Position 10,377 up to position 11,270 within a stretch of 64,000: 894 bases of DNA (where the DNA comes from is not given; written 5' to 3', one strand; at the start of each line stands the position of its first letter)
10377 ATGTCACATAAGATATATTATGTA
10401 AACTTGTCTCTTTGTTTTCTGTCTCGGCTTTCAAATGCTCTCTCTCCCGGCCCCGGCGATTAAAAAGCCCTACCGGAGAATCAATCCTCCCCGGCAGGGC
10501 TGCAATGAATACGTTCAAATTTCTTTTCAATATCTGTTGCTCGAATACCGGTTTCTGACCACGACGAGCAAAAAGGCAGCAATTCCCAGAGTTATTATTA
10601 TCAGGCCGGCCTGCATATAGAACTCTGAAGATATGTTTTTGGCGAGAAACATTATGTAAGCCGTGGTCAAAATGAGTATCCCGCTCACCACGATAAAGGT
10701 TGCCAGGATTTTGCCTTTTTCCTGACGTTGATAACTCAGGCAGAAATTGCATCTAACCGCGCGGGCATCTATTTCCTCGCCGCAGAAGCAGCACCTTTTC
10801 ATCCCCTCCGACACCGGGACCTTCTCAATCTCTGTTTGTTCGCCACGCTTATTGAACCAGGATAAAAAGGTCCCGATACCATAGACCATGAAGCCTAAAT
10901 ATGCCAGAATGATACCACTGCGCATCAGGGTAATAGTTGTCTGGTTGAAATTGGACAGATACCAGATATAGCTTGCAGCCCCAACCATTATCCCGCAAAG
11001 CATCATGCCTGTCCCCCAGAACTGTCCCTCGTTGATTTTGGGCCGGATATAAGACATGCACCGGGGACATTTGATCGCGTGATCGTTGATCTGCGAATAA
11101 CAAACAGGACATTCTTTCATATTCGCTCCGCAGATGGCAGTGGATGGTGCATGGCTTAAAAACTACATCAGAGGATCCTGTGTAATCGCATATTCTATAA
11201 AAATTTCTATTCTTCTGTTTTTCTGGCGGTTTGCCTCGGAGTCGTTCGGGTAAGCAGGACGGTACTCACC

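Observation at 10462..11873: Lower-GC two-gene module: orphan MotB-like stator protein plus a 4-TM protein with duplicated zinc ribbons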

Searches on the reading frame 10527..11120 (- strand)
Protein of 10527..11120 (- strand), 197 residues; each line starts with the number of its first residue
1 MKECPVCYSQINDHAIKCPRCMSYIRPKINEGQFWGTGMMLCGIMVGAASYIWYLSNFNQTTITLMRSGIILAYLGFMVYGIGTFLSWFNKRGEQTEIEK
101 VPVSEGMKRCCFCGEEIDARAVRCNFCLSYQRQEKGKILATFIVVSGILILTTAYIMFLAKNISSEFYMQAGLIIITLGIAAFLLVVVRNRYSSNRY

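Call 3: search_protein_families(library=pfam, proteins=[window:10527-11120:-], max_evalue=0.1)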
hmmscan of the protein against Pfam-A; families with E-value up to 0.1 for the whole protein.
window:10527-11120:- (197 aa): 6 families
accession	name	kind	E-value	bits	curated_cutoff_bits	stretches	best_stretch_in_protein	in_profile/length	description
PF01757.29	Acyl_transf_3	-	7.3e-05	22.4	31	1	34-191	148-264/326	Acyltransferase domain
PF12822.12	ECF_trnsprt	-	0.015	15.7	30.7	0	37-88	72-128/169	ECF transporter, substrate-specific component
PF09925.14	DUF2157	-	0.016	15.4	32.4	0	130-188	21-83/146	Predicted membrane protein (DUF2157)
PF12773.13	DZR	-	0.02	15.5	27.3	0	4-26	1-23/45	Double zinc ribbon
PF17032.10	Zn_ribbon_15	-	0.064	14.5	28.9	0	102-127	51-72/73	zinc-ribbon family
PF22747.2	Zn_ribbon_DUF2089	-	0.081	13.5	27.6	1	4-26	1-23/32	DUF2089 zinc ribbon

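Call 4: search_protein_families(library=ncbifam, proteins=[window:10527-11120:-], max_evalue=0.1)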
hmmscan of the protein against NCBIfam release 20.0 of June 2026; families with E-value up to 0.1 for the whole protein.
window:10527-11120:- (197 aa): 5 families
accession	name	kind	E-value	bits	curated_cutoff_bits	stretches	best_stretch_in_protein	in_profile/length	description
NF053815.1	teico_TcaA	equivalog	0.0016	17.3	550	0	1-29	1-29/463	membrane-associated protein TcaA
NF011683.0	PRK15103.1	equivalog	0.0025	16.9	562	0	2-50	222-270/421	membrane integrity-associated transporter subunit PqiA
NF051898.1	MBSP1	equivalog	0.0079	15.8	320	1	105-134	48-77/289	biosurfactant protein 1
NF050182.1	TM0026_fam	equivalog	0.032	14.7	100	1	155-191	21-56/64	TM0026 family membrane protein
TIGR01218.1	Gpos_tandem_5TM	subfamily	0.042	13.6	35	0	131-193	59-121/208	tandem five-TM protein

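Call 6: find_homologous_proteins(query=window:10527-11120:-, max_evalue=0.001)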
Query window:10527-11120:- (197 aa): 38 proteins with E <= 0.001 among 217 candidates.
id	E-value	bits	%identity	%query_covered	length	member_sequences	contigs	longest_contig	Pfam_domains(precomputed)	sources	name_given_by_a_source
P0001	8.9e-117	406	89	99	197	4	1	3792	-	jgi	jgi:hypothetical protein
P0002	4.0e-111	387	100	89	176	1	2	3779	-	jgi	-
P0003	6.3e-108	377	80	100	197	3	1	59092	-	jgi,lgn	-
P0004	1.1e-79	285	61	99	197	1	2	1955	-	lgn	-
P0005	1.9e-75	271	59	99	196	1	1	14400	-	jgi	jgi:hypothetical protein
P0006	2.6e-73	264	55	98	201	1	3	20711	-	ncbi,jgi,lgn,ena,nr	ncbi:MAG TPA: hypothetical protein VM123_20430 [archaeon]|nr:hypothetical protein [archaeon]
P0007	4.1e-73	263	59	99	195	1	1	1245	-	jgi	-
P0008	8.6e-73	262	58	99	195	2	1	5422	-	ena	-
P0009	3.1e-72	261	58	99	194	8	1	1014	-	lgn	-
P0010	3.5e-72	260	56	100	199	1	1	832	-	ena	-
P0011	6.3e-72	260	58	99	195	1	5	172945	PF12773.14,PF13248.12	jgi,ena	-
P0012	8.3e-72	259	57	98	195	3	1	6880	-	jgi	-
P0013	1.2e-70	255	57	99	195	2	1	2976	-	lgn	-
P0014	4.4e-70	254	57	98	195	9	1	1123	-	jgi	jgi:hypothetical protein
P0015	8.6e-70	253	59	99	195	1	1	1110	-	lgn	-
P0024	4.8e-64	234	54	99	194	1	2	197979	-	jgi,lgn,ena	-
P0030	1.3e-61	226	53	98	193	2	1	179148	-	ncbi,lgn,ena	-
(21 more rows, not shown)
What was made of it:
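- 10527..11120 (-): Zinc-ribbon 4-TM protein (ZnR-4TM), 197 aa; lineage-specific accessory membrane protein. There are 38 homologues, all of the same architecture and, where named, all from Glassbacteria-type MAGs (call 6).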

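Call 8: find_encoding_contigs(protein=P0011, flank=6000, max_places=2)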
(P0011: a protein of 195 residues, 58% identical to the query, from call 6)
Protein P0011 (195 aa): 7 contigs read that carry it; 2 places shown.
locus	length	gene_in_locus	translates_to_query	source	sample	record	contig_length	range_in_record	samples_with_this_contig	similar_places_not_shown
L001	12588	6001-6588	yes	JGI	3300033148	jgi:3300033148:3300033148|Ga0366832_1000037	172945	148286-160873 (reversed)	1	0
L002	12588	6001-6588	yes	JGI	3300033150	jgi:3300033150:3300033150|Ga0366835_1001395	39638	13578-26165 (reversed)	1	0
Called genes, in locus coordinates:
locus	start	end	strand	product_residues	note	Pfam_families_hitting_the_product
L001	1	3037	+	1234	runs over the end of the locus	-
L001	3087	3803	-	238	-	PF07610:DUF1573, PF15780:ASH (faint), PF22073:Cep192_D4 (faint), PF22544:HYDIN_VesB_CFA65-like_Ig, PF07610:DUF1573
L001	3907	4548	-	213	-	PF13414:TPR_11 (faint), PF00515:TPR_1 (faint), PF07719:TPR_2 (faint), PF13181:TPR_8 (faint), PF13431:TPR_17 (weak)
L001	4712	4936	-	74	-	-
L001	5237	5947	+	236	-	PF13677:MotB_plug, PF00691:OmpA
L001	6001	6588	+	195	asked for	PF12773:DZR (faint), PF13248:Zn_ribbon_3 (faint)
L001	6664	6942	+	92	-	PF00872:Transposase_mut (weak)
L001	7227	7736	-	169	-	PF03773:ArsP_1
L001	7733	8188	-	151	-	PF03773:ArsP_1 (faint)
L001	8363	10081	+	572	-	PF00128:Alpha-amylase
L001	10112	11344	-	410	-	-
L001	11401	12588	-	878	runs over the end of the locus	PF00702:Hydrolase, PF13419:HAD_2, PF13242:Hydrolase_like (weak)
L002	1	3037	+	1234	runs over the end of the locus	-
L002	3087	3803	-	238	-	PF07610:DUF1573, PF15780:ASH (faint), PF22073:Cep192_D4 (faint), PF22544:HYDIN_VesB_CFA65-like_Ig, PF07610:DUF1573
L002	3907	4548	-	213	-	PF13414:TPR_11 (faint), PF00515:TPR_1 (faint), PF07719:TPR_2 (faint), PF13181:TPR_8 (faint), PF13431:TPR_17 (weak)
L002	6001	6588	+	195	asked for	PF12773:DZR (faint), PF13248:Zn_ribbon_3 (faint)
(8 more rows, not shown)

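Call 9: find_encoding_contigs(protein=P0024, flank=6000, max_places=2)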
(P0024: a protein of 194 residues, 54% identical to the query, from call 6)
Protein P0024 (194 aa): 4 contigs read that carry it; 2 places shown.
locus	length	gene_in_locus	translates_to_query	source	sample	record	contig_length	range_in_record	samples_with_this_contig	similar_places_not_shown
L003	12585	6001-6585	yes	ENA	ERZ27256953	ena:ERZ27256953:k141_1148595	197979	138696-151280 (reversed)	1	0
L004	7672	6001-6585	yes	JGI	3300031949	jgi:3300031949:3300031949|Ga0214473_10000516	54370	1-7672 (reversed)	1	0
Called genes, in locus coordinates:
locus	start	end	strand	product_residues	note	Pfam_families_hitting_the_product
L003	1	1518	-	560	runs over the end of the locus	-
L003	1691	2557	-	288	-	PF13365:Trypsin_2 (weak)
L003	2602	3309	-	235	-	PF07610:DUF1573, PF14874:PapD-like (faint), PF15780:ASH (faint), PF22073:Cep192_D4 (faint), PF22544:HYDIN_VesB_CFA65-like_Ig, PF07610:DUF1573 (weak)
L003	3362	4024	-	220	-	PF13414:TPR_11 (faint), PF13431:TPR_17 (faint), PF00515:TPR_1 (faint), PF07719:TPR_2 (faint)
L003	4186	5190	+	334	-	PF00027:cNMP_binding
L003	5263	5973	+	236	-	PF13677:MotB_plug, PF00691:OmpA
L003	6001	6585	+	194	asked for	-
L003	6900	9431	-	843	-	PF00133:tRNA-synt_1, PF01406:tRNA-synt_1e (faint), PF09334:tRNA-synt_1g, PF13603:tRNA-synt_1_2, PF00133:tRNA-synt_1, PF09334:tRNA-synt_1g (weak), PF08264:Anticodon_1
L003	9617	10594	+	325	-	PF17827:PrmC_N, PF03602:Cons_hypoth95, PF05175:MTS, PF13847:Methyltransf_31 (weak), PF13649:Methyltransf_25 (weak)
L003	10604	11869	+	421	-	PF00275:EPSP_synthase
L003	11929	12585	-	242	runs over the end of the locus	PF13646:HEAT_2 (weak)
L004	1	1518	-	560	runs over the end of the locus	-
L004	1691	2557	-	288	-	PF13365:Trypsin_2 (weak)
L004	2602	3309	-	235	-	PF07610:DUF1573, PF14874:PapD-like (faint), PF15780:ASH (faint), PF22073:Cep192_D4 (faint), PF22544:HYDIN_VesB_CFA65-like_Ig, PF07610:DUF1573 (weak)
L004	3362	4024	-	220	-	PF13414:TPR_11 (faint), PF13431:TPR_17 (faint), PF00515:TPR_1 (faint), PF07719:TPR_2 (faint)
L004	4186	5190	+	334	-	PF00027:cNMP_binding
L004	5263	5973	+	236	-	PF13677:MotB_plug, PF00691:OmpA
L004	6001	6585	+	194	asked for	-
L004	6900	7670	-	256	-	?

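Call 10: find_encoding_contigs(protein=P0030, flank=6000, max_places=2)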
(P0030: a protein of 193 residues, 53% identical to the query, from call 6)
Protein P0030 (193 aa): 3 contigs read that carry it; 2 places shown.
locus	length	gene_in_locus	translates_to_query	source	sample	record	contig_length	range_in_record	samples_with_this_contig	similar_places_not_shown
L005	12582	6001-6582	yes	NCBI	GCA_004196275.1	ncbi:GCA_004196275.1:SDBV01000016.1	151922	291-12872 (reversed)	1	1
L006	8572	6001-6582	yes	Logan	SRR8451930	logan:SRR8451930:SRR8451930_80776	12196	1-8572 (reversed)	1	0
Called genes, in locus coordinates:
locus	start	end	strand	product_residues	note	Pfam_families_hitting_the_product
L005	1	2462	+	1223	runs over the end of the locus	-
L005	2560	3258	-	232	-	PF12371:TMEM131_like_N (faint), PF15780:ASH (faint), PF22073:Cep192_D4 (faint), PF22544:HYDIN_VesB_CFA65-like_Ig, PF07610:DUF1573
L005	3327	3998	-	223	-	PF00515:TPR_1 (faint), PF07719:TPR_2 (faint), PF13414:TPR_11 (faint)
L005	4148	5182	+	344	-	PF00027:cNMP_binding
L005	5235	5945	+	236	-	PF13677:MotB_plug, PF00691:OmpA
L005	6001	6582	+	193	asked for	-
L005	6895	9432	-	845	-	PF00133:tRNA-synt_1, PF09334:tRNA-synt_1g, PF13603:tRNA-synt_1_2, PF00133:tRNA-synt_1, PF09334:tRNA-synt_1g (weak), PF08264:Anticodon_1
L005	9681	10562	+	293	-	PF17827:PrmC_N, PF03602:Cons_hypoth95, PF05175:MTS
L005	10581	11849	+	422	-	PF00275:EPSP_synthase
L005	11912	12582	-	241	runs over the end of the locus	PF13646:HEAT_2 (faint)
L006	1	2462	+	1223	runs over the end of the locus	-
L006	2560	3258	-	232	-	PF12371:TMEM131_like_N (faint), PF15780:ASH (faint), PF22073:Cep192_D4 (faint), PF22544:HYDIN_VesB_CFA65-like_Ig, PF07610:DUF1573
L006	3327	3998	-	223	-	PF00515:TPR_1 (faint), PF07719:TPR_2 (faint), PF13414:TPR_11 (faint)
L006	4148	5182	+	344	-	PF00027:cNMP_binding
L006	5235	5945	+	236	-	PF13677:MotB_plug, PF00691:OmpA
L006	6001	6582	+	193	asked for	-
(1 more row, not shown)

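Call 23: predict_structure(alignment_id=A1)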
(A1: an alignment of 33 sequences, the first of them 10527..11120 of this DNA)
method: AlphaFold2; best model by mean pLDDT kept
length: 197 residues; sequences in the alignment: 33
mean_pLDDT: 75.5   pTM: 0.59
mean pLDDT of the five models: 75.5, 66.5, 65.7, 65.6, 63.2
residues with pLDDT >= 90: 0; 70-90: 147; 50-70: 47; < 50: 3
segments of 3 or more residues with pLDDT < 50: 195-197
pLDDT, mean of each block of 10 residues (from residue 1): 81 79 73 80 83 81 82 84 77 62 80 82 82 67 76 69 64 74 74 54
secondary structure, 60 per line:
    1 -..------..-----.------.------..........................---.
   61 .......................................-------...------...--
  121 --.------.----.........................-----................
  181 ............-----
elements in order: H31-56 H60-99 E107-109 E116-118 H135-159 H165-192
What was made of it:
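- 10824..11120 (-): Repeat 1: Cys4 zinc ribbon (C4, C7, C18, C21), the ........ motif, and TM1-TM2. The helices are H31-56 and H60-99 (call 23).
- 10527..10823 (-): Repeat 2: Cys4 zinc ribbon (C110, C113, C124, C127), the QE(R/K)GK motif, and TM3-TM4. The helices are H135-159 and H165-192 (call 23).
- On MotA/ExbB/TolQ A-type subunit (tested for ZnR-4TM): The model pLDDT is 75.5 (call 23).
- Checked: The AF2 model has four long helices (call 23).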

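Call 27: search_protein_representatives(alignment_id=A1)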
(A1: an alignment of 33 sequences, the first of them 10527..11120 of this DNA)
Query: 33 sequences, 195 profile positions. Proteins with E-value up to 0.001 (for the whole library): 157; up to 1e-10: 6; up to 1e-30: 1. The best 150 are listed.
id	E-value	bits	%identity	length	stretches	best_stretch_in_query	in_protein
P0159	8.5e-85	299.8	-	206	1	1-194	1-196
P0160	1.2e-27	113.3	-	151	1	51-194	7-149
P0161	6.0e-18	81.7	-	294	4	94-132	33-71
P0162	7.4e-13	65.1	-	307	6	103-129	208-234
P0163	4.4e-12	62.6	-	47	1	149-194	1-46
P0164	5.8e-12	62.2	-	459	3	95-136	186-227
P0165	4.5e-08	49.5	-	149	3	90-136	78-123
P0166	1.4e-07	47.9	-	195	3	94-129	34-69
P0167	1.5e-07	47.7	-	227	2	95-142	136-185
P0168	1.7e-07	47.6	-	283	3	70-132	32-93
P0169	2.0e-07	47.3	-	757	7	97-128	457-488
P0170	6.1e-07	45.8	-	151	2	32-130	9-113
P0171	7.7e-07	45.4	-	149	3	95-135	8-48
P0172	1.0e-06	45.1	-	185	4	100-129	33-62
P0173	1.1e-06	45.0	-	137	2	97-141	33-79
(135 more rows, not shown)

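Call 35: fold_search(model_id=the predicted structure, library=pdb)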
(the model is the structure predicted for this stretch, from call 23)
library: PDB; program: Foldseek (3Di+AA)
matches with E <= 10: 270; with E <= 0.001: 0
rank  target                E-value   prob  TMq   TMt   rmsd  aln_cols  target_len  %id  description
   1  4zkh_C                3.4e-01  0.38  0.26  0.32  22.2       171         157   10  Crystal structure of the PmFTN variant E44Q soaked in iron (overnight) (released 2015-09-30)
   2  4isp_F                3.6e-01  0.44  0.27  0.32  22.2       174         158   10  Crystal structure of iron soaked (4h) ferritin from Pseudo-nitzschia multiseries (released 2013-03-20)
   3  4zlw_E                4.5e-01  0.30  0.26  0.31  22.4       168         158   11  Crystal structure of the PmFTN variant E130A soaked in iron (overnight) (released 2015-09-30)
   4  3uno_G                5.0e-01  0.33  0.26  0.29  22.1       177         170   10  Mycobacterium tuberculosis ferritin homolog, BfrB (released 2012-11-21)
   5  9ep0                  5.6e-01  0.23  0.21  0.13  12.6       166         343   14  Dolichyl phosphate mannose synthase in complex with donor (GDP-Man) and traces of acceptor (Dol55P) and product (Dol55P- (released 2025-10-01)
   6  4isp_G                5.9e-01  0.28  0.27  0.32  21.9       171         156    9  Crystal structure of iron soaked (4h) ferritin from Pseudo-nitzschia multiseries (released 2013-03-20)
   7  4zkh_A                6.3e-01  0.30  0.26  0.31  22.2       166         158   11  Crystal structure of the PmFTN variant E44Q soaked in iron (overnight) (released 2015-09-30)
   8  9b77_A                7.0e-01  0.94  0.31  0.20   3.1        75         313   12  Cryo-EM Structure of the Glycosyltransferase ArnC from Salmonella enterica in the Apo State Determined on Krios micros (released 2025-02-05)
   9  7o6e_A                7.8e-01  0.21  0.26  0.28  22.1       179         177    9  2.12 A cryo-EM structure of Mycobacterium tuberculosis Ferritin (released 2021-05-19)
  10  7uhy_B                7.8e-01  0.14  0.12  0.03  16.1        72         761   14  Human GATOR2 complex (released 2022-07-20)
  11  3e6r_A                8.8e-01  0.21  0.26  0.31  22.3       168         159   10  Crystal structure of apo-ferritin from Pseudo-nitzschia multiseries (released 2008-11-25)
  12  9bhe_A                9.8e-01  0.96  0.34  0.22   3.9        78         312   10  Salmonella undecaprenyl-phosphate 4-deoxy-4-formamido-L-arabinose transferase (ArnC) bound to UDP (released 2025-02-12)
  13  8ivz_A                1.1e+00  0.21  0.26  0.30  20.7       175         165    7  Crystal structure of talin R7 in complex with KANK1 KN motif (released 2023-11-08)
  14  6bmn_A                1.2e+00  0.07  0.17  0.14  27.1       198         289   11  Structure of human DHHC20 palmitoyltransferase, space group P63 (released 2018-01-24)
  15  3uno_N                1.3e+00  0.18  0.26  0.28  22.1       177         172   11  Mycobacterium tuberculosis ferritin homolog, BfrB (released 2012-11-21)
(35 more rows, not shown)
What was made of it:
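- Tried and rejected: Foldseek against PDB gave nothing (call 35).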

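Call 36: find_related_loci(query=A1, collection=genome_contigs, flank=6000)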
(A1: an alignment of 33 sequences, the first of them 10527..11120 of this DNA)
Query A1 (197 aa) in genome_contigs; peptide patterns used: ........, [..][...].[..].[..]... (x = any residue, [..] = any of these).
72 stretches matched a pattern; 9 encode a relative of the query (tblastn E <= 1e-3); 9 distinct loci.
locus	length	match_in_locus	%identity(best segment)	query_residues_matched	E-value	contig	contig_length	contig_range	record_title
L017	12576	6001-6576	82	1-192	8e-112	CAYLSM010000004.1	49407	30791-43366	MAG TPA_asm: uncultured Gemmatimonadales bacterium isolate binchicken_co20_334 genome assembly, contig: NODE_1671_length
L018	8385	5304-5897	55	1-194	7e-75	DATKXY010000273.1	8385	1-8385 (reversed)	MAG TPA_asm: archaeon isolate SMAG_U14205 k141_4120992, whole genome shotgun sequence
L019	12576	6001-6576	54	1-195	4e-73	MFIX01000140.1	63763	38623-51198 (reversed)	MAG: Candidatus Glassbacteria bacterium RIFCSPLOWO2_12_FULL_58_11 rifcsplowo2_12_scaffold_3090, whole genome shotgun seq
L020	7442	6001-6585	57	1-195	5e-70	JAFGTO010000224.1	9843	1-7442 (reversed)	MAG: Candidatus Glassbacteria bacterium isolate Zod_Metabat.976 k87_3458952, whole genome shotgun sequence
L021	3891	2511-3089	54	1-195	1e-68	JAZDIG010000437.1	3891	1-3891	MAG: Candidatus Glassbacteria bacterium isolate MEGAHIT-group-0.387 k141_14353213, whole genome shotgun sequence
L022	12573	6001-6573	51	1-194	2e-65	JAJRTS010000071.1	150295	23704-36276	MAG: Gemmatimonadales bacterium isolate Dive96_bin10.104 k141_2744494, whole genome shotgun sequence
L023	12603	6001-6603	49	1-194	2e-65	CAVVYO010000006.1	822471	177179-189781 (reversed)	MAG: Candidatus Glassbacteria bacterium isolate MFD03899.bin.2.138 genome assembly, contig: contig_24395, whole genome s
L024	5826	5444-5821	48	1-183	7e-35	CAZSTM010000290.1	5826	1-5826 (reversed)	MAG TPA_asm: uncultured Gemmatimonadales bacterium isolate SRP214966_co2_433 genome assembly, contig: NODE_27019_length_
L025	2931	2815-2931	72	1-39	7e-18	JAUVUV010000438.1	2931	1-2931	MAG: Candidatus Glassbacteria bacterium isolate CSMAG_1147 CSMAG_1147_k127_3069621_length_2931_cov_273.0000, whole genom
